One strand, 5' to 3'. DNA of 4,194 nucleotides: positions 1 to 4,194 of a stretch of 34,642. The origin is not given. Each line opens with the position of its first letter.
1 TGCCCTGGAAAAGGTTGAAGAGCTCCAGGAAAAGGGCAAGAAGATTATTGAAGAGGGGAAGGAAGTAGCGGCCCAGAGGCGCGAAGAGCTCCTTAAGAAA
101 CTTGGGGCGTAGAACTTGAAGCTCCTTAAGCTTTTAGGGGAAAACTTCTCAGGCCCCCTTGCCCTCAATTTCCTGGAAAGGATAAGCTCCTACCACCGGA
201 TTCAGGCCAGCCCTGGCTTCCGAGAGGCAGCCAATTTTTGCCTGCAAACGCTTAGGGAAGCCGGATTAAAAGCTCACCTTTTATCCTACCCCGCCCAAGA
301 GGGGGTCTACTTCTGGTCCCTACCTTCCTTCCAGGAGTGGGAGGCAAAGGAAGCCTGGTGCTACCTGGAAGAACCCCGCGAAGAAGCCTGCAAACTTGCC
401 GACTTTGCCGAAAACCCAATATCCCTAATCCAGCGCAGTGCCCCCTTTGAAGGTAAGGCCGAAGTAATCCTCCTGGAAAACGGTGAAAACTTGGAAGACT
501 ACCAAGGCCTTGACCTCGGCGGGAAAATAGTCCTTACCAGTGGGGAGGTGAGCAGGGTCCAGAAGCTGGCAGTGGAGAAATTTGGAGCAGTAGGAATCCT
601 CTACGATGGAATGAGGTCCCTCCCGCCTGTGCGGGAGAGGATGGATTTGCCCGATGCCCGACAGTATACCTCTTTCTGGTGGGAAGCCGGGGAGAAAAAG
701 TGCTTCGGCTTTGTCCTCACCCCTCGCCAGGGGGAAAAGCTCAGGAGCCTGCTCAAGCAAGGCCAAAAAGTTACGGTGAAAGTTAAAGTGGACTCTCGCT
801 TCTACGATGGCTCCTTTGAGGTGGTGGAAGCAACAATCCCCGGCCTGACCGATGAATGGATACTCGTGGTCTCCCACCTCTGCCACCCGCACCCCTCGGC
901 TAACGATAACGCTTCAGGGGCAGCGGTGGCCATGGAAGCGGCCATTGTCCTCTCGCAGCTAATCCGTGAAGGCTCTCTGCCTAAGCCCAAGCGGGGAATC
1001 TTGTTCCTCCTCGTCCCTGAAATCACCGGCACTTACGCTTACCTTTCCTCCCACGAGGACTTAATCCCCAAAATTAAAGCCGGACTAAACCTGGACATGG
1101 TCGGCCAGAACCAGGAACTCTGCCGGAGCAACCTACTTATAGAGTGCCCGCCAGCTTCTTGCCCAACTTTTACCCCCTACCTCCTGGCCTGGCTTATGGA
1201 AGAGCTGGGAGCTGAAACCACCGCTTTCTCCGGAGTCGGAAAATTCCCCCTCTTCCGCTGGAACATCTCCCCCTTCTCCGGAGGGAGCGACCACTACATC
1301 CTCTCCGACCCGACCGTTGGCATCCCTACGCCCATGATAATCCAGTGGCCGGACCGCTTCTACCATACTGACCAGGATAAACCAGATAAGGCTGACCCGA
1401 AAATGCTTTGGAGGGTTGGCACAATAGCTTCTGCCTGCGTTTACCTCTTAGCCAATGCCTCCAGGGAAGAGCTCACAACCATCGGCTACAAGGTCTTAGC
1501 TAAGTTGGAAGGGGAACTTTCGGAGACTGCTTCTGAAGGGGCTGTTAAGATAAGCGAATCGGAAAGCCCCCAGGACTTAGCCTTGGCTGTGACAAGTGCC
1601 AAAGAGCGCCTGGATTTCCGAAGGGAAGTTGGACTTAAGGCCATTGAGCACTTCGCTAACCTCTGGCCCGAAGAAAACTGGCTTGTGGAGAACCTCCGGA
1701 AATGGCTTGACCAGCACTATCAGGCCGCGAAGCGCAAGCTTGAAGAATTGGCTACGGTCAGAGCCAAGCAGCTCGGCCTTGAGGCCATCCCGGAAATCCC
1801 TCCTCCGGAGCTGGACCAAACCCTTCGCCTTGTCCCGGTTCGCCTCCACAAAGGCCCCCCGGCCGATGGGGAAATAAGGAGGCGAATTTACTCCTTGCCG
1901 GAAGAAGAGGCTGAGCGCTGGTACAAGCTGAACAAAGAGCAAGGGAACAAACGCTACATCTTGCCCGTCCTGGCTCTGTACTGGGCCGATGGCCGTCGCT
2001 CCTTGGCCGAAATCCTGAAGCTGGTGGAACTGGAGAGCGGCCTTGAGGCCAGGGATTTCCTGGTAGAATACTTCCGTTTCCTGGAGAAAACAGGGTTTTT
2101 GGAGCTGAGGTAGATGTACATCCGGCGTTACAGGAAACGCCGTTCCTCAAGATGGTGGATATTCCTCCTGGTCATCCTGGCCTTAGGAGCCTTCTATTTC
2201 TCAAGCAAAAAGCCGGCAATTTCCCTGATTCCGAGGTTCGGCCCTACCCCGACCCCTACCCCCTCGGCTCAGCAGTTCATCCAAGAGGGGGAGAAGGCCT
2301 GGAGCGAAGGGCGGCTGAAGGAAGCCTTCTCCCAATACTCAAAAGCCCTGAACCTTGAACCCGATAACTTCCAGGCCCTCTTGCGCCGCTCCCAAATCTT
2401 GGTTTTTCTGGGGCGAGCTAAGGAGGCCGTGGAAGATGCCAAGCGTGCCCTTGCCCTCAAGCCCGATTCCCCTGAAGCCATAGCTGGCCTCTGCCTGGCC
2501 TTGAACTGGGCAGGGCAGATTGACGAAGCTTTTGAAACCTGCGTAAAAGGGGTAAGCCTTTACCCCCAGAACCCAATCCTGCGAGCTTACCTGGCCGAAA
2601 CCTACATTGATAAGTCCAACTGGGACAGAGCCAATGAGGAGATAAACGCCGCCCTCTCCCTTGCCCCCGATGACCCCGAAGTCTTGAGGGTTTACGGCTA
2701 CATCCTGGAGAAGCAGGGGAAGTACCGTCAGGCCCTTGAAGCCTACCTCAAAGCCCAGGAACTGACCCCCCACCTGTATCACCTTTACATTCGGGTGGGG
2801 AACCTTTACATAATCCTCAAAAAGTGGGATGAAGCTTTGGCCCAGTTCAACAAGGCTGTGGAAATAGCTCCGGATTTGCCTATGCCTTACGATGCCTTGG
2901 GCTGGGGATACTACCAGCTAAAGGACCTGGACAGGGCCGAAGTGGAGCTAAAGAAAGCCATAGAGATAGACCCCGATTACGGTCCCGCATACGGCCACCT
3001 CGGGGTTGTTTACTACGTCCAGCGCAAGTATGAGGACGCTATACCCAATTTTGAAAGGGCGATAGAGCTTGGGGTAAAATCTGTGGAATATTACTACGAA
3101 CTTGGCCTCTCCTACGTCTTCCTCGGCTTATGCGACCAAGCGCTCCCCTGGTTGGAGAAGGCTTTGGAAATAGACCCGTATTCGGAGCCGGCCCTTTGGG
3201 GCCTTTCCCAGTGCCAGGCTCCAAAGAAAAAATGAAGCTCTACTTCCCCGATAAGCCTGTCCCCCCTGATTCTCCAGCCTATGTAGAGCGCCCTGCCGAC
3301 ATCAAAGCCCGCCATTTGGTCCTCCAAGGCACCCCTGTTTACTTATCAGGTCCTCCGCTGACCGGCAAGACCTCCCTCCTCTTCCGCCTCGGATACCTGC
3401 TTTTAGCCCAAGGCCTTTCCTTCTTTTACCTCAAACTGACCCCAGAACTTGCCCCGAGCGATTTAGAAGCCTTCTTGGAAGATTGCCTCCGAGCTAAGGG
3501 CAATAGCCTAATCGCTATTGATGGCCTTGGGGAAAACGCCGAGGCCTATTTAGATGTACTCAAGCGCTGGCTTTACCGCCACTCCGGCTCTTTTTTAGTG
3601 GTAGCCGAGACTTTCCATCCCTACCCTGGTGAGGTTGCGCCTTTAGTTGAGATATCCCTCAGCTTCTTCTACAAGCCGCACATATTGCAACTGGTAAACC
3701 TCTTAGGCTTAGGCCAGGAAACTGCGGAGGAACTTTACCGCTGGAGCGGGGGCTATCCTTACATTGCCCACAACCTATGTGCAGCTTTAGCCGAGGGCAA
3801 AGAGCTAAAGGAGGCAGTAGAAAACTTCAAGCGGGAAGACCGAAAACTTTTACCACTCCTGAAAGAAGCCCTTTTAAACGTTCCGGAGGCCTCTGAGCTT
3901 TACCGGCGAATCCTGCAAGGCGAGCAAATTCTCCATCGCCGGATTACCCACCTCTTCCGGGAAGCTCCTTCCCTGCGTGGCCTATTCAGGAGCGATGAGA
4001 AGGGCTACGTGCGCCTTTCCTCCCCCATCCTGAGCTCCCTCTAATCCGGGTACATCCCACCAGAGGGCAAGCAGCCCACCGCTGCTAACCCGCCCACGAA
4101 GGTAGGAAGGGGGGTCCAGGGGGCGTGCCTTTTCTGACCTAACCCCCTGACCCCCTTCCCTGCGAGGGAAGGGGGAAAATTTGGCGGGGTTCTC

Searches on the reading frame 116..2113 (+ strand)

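Call 9: search_protein_families(library=pfam, proteins=[window:116-2113:+])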
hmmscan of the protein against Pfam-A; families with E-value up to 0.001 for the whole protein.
window:116-2113:+ (665 aa): 2 families
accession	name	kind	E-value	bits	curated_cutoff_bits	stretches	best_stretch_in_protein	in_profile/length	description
PF16254.10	DUF4910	-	8.7e-18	64.5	26.6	1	28-334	12-149/247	Domain of unknown function (DUF4910)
PF04389.22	Peptidase_M28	-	1.8e-16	60.9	21.3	1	239-440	4-191/193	Peptidase family M28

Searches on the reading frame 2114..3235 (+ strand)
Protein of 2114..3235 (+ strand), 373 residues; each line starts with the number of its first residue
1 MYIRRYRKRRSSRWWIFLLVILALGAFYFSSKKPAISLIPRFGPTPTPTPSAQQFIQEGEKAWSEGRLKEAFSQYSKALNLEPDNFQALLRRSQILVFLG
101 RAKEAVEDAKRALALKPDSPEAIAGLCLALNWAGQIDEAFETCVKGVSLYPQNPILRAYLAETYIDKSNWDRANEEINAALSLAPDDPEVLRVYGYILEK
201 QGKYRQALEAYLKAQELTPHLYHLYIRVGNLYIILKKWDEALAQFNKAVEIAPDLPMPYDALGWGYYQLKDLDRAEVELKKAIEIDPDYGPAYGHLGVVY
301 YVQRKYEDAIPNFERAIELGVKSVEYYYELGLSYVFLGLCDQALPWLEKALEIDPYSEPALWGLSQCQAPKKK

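Call 9: search_protein_families(library=pfam, proteins=[window:2114-3235:+])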
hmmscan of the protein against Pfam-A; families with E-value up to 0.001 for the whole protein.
window:2114-3235:+ (373 aa): 29 families (the best 25 are shown)
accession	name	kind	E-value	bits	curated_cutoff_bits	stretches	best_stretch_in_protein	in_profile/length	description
PF07719.23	TPR_2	-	3e-45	149.1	27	4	224-254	3-33/34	Tetratricopeptide repeat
PF00515.34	TPR_1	-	2e-40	135.4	27.8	5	292-319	3-30/34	Tetratricopeptide repeat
PF13181.12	TPR_8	-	7.9e-37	122.7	25.7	2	325-355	2-32/34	Tetratricopeptide repeat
PF13414.12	TPR_11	-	2.3e-35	120.5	26.8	4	266-301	4-39/42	TPR repeat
PF14559.12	TPR_19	-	8.7e-33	112.9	25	5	133-192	4-63/68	Tetratricopeptide repeat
PF13428.12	TPR_14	-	4e-30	101.6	23.5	0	87-126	2-41/44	Tetratricopeptide repeat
PF13424.12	TPR_12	-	2.5e-28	98.5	30.1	3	292-354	5-75/77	Tetratricopeptide repeat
PF13432.12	TPR_16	-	1.3e-27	96.3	32.7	4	160-219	3-62/65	Tetratricopeptide repeat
PF13431.12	TPR_17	-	1.2e-25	88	24.4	1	279-310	2-33/34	Tetratricopeptide repeat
PF13371.12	TPR_9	-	1.3e-17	64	35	1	162-214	3-55/73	Tetratricopeptide repeat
PF23914.1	TPR_CcmH_CycH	-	1.3e-15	58.1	42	1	134-219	64-152/158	Cytochrome c-type biogenesis protein H TPR domain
PF12895.13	ANAPC3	-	3.3e-15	56.6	27.2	1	181-247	16-81/82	Anaphase-promoting complex, cyclosome, subunit 3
PF13374.12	TPR_10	-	2.6e-11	43.6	27.5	0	292-319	4-31/42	Tetratricopeptide repeat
PF25063.1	ARM_TT21_C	-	3e-10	40.8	35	1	160-219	101-160/209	Tetratricopeptide repeat protein 21 C-terminal ARM domain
PF13429.12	TPR_15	-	1.4e-08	34.9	26.2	0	54-138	115-198/280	Tetratricopeptide repeat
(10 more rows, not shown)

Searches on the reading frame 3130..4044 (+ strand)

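Call 9: search_protein_families(library=pfam, proteins=[window:3130-4044:+])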
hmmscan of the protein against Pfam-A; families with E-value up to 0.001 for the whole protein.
window:3130-4044:+ (304 aa): 1 family
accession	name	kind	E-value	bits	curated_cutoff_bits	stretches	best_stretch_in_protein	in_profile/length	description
PF14516.12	AAA_35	-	8.9e-07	28.5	27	1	39-103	1-67/331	AAA-like domain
